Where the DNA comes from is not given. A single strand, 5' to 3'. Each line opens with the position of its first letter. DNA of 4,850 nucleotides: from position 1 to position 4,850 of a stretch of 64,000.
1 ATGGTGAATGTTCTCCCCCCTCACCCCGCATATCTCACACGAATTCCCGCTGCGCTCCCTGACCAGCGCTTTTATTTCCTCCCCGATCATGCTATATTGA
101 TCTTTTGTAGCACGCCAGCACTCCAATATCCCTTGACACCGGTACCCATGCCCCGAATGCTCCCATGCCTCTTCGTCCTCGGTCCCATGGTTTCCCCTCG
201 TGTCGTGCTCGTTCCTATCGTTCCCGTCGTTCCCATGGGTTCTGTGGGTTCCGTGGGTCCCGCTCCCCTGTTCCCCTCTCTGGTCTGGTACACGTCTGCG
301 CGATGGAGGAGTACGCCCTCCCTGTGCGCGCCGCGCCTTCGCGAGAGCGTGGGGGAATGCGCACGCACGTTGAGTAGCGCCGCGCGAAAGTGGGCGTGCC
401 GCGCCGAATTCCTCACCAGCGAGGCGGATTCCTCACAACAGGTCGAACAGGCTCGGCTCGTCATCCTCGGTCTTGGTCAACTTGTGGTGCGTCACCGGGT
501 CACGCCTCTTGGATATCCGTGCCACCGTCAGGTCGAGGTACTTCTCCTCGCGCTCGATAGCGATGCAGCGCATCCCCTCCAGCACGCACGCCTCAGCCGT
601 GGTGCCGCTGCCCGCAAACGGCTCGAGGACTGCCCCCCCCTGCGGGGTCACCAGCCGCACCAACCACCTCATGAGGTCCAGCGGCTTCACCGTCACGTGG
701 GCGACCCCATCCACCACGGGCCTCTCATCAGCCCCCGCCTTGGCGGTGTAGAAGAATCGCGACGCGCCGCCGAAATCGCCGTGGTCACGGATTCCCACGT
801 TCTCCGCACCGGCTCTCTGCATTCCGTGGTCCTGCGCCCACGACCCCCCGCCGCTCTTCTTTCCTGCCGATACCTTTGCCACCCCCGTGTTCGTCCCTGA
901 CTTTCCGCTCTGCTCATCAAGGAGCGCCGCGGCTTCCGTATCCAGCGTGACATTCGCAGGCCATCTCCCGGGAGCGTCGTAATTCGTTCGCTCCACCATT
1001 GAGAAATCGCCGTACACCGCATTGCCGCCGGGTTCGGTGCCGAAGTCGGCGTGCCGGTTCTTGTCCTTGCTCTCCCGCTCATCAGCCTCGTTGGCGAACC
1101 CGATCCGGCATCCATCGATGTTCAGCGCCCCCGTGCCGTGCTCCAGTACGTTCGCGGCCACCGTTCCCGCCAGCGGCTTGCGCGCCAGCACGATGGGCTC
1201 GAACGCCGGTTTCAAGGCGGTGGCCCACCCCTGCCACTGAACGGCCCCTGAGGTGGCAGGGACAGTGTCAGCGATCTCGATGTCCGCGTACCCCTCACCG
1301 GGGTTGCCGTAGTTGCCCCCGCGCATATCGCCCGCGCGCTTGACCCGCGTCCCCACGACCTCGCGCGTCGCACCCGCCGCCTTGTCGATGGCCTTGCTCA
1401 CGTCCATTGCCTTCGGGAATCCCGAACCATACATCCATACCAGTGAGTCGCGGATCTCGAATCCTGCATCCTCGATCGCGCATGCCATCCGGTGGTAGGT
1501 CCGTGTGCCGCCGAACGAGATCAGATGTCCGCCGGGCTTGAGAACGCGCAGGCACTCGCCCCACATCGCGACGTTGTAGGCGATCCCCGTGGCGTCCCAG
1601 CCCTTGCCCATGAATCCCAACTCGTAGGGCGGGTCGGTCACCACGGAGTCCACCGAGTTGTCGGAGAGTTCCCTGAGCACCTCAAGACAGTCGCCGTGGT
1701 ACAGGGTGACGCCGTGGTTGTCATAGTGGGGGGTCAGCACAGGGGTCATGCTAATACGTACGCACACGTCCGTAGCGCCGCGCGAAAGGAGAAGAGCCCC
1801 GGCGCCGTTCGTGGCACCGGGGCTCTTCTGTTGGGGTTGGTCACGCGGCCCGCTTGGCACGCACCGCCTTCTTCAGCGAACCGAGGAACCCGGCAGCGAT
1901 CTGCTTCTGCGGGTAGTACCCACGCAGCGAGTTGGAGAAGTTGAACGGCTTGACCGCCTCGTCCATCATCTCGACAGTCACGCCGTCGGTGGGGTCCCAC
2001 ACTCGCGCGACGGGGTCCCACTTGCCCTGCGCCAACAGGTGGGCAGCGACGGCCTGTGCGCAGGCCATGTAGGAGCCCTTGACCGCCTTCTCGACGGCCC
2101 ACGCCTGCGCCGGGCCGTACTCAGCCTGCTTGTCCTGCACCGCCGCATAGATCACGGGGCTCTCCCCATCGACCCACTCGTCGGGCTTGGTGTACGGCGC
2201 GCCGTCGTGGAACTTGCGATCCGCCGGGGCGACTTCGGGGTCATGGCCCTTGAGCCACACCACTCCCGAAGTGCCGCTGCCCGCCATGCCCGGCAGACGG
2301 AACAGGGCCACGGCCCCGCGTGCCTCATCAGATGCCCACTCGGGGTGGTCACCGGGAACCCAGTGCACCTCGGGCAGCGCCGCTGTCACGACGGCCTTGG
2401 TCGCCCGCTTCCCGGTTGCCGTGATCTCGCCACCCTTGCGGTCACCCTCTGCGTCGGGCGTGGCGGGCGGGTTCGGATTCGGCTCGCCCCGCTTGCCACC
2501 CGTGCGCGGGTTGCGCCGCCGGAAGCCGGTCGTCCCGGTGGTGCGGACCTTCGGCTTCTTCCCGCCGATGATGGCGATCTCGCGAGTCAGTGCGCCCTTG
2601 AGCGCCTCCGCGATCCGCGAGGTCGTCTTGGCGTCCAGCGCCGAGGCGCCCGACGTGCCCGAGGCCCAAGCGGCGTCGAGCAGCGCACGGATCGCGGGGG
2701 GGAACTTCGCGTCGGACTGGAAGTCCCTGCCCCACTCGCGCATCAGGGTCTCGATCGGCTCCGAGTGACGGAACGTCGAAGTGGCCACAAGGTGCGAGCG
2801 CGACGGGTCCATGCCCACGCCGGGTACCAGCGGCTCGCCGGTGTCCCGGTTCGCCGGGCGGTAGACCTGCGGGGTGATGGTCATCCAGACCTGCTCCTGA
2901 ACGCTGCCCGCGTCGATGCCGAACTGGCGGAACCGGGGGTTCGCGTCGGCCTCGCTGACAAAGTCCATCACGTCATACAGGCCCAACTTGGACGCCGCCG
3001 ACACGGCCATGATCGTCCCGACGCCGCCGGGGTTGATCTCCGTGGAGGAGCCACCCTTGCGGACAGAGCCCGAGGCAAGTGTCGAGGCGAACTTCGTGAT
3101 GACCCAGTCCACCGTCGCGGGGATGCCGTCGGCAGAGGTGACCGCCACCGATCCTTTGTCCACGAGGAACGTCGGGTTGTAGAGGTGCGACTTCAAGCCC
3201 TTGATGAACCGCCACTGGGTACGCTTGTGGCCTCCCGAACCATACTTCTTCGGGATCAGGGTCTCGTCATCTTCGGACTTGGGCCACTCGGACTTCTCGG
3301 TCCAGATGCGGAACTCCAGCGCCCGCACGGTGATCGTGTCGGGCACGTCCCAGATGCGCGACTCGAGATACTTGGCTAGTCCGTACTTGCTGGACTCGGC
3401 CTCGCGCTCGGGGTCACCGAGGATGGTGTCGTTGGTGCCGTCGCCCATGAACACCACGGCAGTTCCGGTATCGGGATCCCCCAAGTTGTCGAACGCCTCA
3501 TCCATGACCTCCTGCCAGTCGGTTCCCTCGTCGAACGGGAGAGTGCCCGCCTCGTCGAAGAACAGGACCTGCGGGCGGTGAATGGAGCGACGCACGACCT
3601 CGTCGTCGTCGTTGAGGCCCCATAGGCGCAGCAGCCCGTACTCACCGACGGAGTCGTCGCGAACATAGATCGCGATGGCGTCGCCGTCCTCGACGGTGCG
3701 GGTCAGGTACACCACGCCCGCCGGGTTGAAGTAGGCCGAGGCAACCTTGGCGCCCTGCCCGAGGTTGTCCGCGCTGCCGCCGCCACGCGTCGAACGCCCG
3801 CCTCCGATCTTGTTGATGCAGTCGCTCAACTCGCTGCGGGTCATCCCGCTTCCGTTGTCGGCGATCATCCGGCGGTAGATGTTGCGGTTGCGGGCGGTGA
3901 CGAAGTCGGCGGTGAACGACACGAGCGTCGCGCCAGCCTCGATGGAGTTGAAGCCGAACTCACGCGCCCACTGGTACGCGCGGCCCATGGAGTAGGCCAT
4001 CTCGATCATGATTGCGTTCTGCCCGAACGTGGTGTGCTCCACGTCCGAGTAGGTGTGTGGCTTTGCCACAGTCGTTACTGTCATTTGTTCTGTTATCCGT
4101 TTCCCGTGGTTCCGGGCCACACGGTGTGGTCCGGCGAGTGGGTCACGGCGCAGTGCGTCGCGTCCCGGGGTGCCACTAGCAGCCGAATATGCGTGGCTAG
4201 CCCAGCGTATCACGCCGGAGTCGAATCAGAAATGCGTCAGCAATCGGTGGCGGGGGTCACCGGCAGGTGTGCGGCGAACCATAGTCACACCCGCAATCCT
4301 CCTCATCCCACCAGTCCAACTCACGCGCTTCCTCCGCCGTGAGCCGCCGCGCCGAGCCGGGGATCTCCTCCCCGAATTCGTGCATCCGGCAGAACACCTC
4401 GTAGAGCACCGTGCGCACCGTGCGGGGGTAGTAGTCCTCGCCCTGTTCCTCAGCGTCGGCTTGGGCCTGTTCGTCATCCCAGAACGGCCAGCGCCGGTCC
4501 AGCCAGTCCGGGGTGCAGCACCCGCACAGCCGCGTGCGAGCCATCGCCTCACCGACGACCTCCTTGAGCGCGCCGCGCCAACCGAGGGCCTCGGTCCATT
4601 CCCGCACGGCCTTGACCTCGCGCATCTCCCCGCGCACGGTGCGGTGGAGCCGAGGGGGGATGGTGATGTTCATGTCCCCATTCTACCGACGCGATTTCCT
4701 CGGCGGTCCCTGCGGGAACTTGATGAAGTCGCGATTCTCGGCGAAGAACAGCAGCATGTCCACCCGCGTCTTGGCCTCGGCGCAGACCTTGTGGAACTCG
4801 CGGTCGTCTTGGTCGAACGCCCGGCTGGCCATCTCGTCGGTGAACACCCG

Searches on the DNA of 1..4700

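Call 84: search_rna_families(source=window, start=1, end=4700, threshold=evalue, max_evalue=1)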
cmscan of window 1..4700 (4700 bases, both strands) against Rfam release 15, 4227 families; matches with E-value up to 1: 2.
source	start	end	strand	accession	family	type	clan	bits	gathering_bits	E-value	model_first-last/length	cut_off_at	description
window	1770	1828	+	RF02790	sodF_sRNA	Gene; sRNA;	-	28.7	46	0.14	1-90/90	no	sodF sRNA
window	4497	4548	-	RF01130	sR46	Gene; snRNA; snoRNA; CD-box;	-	18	50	0.7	1-56/56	no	Small nucleolar RNA sR46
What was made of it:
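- Tried and rejected: Only chance-level hits (call 84).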

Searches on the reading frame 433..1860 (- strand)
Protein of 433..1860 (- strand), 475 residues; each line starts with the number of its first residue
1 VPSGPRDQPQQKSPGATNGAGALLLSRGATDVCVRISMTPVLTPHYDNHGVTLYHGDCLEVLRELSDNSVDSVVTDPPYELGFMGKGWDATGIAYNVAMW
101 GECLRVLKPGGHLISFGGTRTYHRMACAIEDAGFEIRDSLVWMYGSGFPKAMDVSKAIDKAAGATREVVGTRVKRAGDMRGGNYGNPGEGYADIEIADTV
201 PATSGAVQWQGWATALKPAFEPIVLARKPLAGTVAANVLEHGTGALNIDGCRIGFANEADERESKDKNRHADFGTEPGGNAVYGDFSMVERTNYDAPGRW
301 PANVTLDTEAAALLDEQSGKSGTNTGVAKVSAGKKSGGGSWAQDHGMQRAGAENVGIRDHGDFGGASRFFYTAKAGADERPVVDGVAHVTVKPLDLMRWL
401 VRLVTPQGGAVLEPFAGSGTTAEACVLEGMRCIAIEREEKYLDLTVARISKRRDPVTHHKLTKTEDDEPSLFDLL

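Call 3: search_protein_families(library=pfam, proteins=[window:433-1860:-], max_evalue=0.1)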
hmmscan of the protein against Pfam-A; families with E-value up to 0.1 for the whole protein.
window:433-1860:- (475 aa): 5 families
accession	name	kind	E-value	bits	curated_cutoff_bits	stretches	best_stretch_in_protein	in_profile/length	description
PF01555.25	N6_N4_Mtase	-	6.1e-26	92.2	26.7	2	386-445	160-219/221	DNA methylase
PF01170.24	UPF0020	-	0.0013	18.9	22.3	0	63-79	116-131/197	RMKL-like, methyltransferase domain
PF08241.18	Methyltransf_11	-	0.0019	19.2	21.2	0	99-114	79-94/95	Methyltransferase domain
PF03602.21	Cons_hypoth95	-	0.035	14.2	24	0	407-443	41-78/182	Conserved hypothetical protein 95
PF24001.1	DUF7317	-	0.09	13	27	0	408-448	16-55/57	Family of unknown function (DUF7317)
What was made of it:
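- On Beta-class N6-adenine / N4-cytosine DNA methyltransferase (PF01555): 92.2 bits against 26.7 (call 3).
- Checked: It scores 92 bits on PF01555 against a cut-off of 26.7 (call 3).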

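Call 4: search_protein_families(library=phrogs, proteins=[window:433-1860:-], max_evalue=0.01)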
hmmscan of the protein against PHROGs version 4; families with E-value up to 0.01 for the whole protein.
window:433-1860:- (475 aa): 12 families
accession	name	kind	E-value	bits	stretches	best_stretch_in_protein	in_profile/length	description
phrog_67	-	other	1.3e-79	270.1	1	40-454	113-348/743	DNA methyltransferase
phrog_3008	-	other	1.7e-48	166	1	225-451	2-213/244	DNA methyltransferase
phrog_6025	-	other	7.6e-39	134.3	1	48-219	9-191/192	DNA methyltransferase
phrog_8769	-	other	2.8e-23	82.5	1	397-454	1-58/71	methyltransferase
phrog_498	-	other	4.3e-23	82.7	1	61-452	214-423/633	DNA methyltransferase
phrog_18293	-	other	1.2e-13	52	1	387-454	45-112/119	methyltransferase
phrog_23085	-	unknown function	7.4e-11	42.9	1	384-450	40-106/138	-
phrog_23148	-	unknown function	2.9e-10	41.4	1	367-449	66-146/165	-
phrog_12862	-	unknown function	6.7e-10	40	1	52-117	4-65/149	-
phrog_11619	-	other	3e-09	37.6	1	54-137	71-153/186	DNA methyltransferase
phrog_6952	-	other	4e-06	27.8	1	388-449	114-175/181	DNA methyltransferase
phrog_18146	-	other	0.0005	20.1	0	404-435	66-97/452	DNA methyltransferase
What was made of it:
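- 433..1749 (-): 438-aa beta-class (motif IV before motif I) DPPY DNA methyltransferase with a large insert between the motifs; orphan. PF01555 92 bits (call 3). phrog_67 at 1e-79 (call 4).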

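Call 5: search_protein_families(library=padloc, proteins=[window:433-1860:-], max_evalue=0.1)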
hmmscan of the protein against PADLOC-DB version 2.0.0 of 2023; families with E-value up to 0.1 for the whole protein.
window:433-1860:- (475 aa): 60 families (the best 25 are shown)
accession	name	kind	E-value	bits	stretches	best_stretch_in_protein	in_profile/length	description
PDLC03371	MTase_II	-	2.2e-36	123.7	2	44-251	4-171/260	Type II methyltransferase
PDLC03299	MTase_II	-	8.8e-26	89.1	2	45-148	9-118/296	Type II methyltransferase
PDLC03320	MTase_II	-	3e-21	73.9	2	384-459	209-284/289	Type II methyltransferase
PDLC03228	MTase_II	-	1.3e-20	72.2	2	53-142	4-97/227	Type II methyltransferase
PDLC03216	MTase_II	-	3.2e-20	70.5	2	387-456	193-262/364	Type II methyltransferase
PDLC03387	MTase_II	-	9.3e-20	68.9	2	385-451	212-277/289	Type II methyltransferase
PDLC03241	MTase_II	-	1e-19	68.8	2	387-451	371-435/447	Type II methyltransferase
PDLC03738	oMTase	-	1.1e-18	65.2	3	387-465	203-280/376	orphan methyltransferase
PDLC03251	MTase_II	-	8.1e-18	62.7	2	386-457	203-274/282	Type II methyltransferase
PDLC03732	oMTase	-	5e-17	60.3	2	43-151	4-106/258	orphan methyltransferase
PDLC03265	MTase_II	-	6.6e-17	59.9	2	50-145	24-125/333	Type II methyltransferase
PDLC03321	MTase_II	-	7.9e-17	59.3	2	386-449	180-242/245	Type II methyltransferase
PDLC03353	MTase_II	-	9.3e-17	59.4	2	386-453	187-254/260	Type II methyltransferase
PDLC03308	MTase_II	-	5.1e-15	53.4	3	384-450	329-396/419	Type II methyltransferase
PDLC03350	MTase_II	-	1.2e-13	49.2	2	386-452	232-298/312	Type II methyltransferase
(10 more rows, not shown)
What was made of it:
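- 433..1749 (-): PADLOC type II and orphan MTase models (call 5).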

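Call 19: search_dna_similar(query=window:433-1749:-, collection=phages, mode=protein, max_rows=25)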
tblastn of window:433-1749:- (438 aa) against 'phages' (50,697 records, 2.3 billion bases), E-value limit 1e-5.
Records with a match: 990; places in all: 1031; records where one place covers at least 80% of the query: 507.
Best place of each record, by identity: 60-80% 1; <60% 989.
By first word of the organism name: Mycobacterium 398; Gordonia 70; Arthrobacter 66; Staphylococcus 40; Synechococcus 37; Flavobacterium 31; Rhodobacter 28; Klebsiella 25; Vibrio 24; Escherichia 19; and 71 more.
By host as written in the record: Mycobacterium smegmatis mc2 155 275; - 112; Gordonia terrae 3612 59; Mycobacterium smegmatis mc#155 57; Arthrobacter sp. ATCC 21022 28; Rhodobacter capsulatus YW1 28; Mycobacterium smegmatis mc2155 22; Flavobacterium sp. LMO6 19; and 180 more.
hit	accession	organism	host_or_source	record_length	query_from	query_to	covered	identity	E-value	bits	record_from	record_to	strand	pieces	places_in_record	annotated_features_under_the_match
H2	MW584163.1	Mycobacterium phage prophiGD51-1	Mycobacterium abscessus GD51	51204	5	414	94%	57.8%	2e-137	441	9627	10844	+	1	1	18: DNA methylase | 17: DNA methylase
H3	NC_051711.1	Mycobacterium phage Spoonbill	Mycobacterium smegmatis mc2 155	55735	5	414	90%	59.9%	3e-75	429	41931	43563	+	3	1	DNA methylase | tmRNA | methyltransferase | hypothetical protein | HNH endonuclease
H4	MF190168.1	Mycobacterium phage Spoonbill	Mycobacterium smegmatis mc2 155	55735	5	414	90%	59.9%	3e-75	429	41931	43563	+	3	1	DNA methylase (x2) | tmRNA | hypothetical protein | HNH endonuclease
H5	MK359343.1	Mycobacterium phage Pollywog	Mycobacterium smegmatis mc2 155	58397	5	414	94%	57.5%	8e-73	449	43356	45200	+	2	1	67: DNA methylase | 66: HNH endonuclease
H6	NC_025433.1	Mycobacterium phage Taj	Mycobacterium smegmatis mc2 155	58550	6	414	93%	57.4%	1e-103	419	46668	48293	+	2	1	79: methyltransferase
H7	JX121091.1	Mycobacterium phage Taj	Mycobacterium smegmatis mc2 155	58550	6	414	93%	57.4%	1e-103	419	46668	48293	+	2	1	79: DNA methylase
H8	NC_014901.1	Mycobacterium phage Wee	Mycobacterium smegmatis mc2155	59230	6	414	93%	57.4%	1e-103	419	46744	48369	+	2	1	78: methyltransferase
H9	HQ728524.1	Mycobacterium phage Wee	Mycobacterium smegmatis mc2155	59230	6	414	93%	57.4%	1e-103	419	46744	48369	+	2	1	78: DNA methylase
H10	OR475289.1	Mycobacterium phage Starcevich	Mycobacterium smegmatis mc#155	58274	5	414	91%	58.6%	1e-56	465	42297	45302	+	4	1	66: DNA methyltransferase | 65: HNH endonuclease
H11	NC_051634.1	Mycobacterium phage Batiatus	Mycobacterium smegmatis mc2 155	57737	7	414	93%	57.2%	2e-127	412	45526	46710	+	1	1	72: DNA methyltransferase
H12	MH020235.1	Mycobacterium phage Batiatus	Mycobacterium smegmatis mc2 155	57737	7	414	93%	57.2%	2e-127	412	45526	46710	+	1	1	72: DNA methylase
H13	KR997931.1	Mycobacterium phage Girafales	Mycobacterium smegmatis mc2155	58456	4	414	94%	56.2%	8e-133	427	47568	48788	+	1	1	DNA methylase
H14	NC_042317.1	Mycobacterium phage DLane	Mycobacterium smegmatis mc2 155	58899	6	414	93%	56.4%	4e-126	408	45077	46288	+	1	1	70: DNA methyltransferase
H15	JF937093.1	Mycobacterium phage DLane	Mycobacterium smegmatis mc2 155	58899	6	414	93%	56.4%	4e-126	408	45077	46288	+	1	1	70: DNA methylase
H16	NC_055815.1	Mycobacterium phage Xula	Mycobacterium smegmatis mc2 155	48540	7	414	93%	56.5%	3e-125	405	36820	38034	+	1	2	53: DNA methyltransferase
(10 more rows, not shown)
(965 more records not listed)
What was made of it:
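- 433..1749 (-): 55-60% identical to DNA methylases of many Mycobacterium, Gordonia and Arthrobacter phages (call 19).
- On Type II restriction-modification system: Close homologues are solitary phage methylases (call 19).
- Closest known: Orphan beta-class N6/N4 DNA methyltransferases of actinobacteriophages. Same: The methylase is a clear member, 55-60% identical to annotated DNA methylases of many Mycobacterium, Gordonia and Arthrobacter phages (calls 3, 4, 19).
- Closest known: Orphan beta-class N6/N4 DNA methyltransferases of actinobacteriophages. Different: Some mycobacteriophage homologues match in several pieces with an HNH endonuclease annotated under the match (call 19); this one is intact.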

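Call 111: find_encoding_contigs(protein=window:433-1749:-, flank=10000)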
Protein window:433-1749:- (438 aa): 1 contig read that carries it; 1 place shown.
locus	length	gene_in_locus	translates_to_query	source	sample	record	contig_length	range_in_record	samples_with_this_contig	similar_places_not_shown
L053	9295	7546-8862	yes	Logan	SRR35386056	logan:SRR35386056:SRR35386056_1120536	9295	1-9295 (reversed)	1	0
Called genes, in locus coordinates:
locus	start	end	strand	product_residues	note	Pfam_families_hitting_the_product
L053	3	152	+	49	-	?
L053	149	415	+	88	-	-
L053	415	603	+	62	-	-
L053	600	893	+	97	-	-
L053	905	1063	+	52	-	-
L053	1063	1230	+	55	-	-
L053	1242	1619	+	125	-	-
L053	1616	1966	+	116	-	-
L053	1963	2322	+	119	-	-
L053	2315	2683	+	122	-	-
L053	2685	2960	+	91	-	-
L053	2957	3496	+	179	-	-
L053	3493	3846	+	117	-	-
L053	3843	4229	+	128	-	-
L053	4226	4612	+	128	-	-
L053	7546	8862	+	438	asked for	PF01555:N6_N4_Mtase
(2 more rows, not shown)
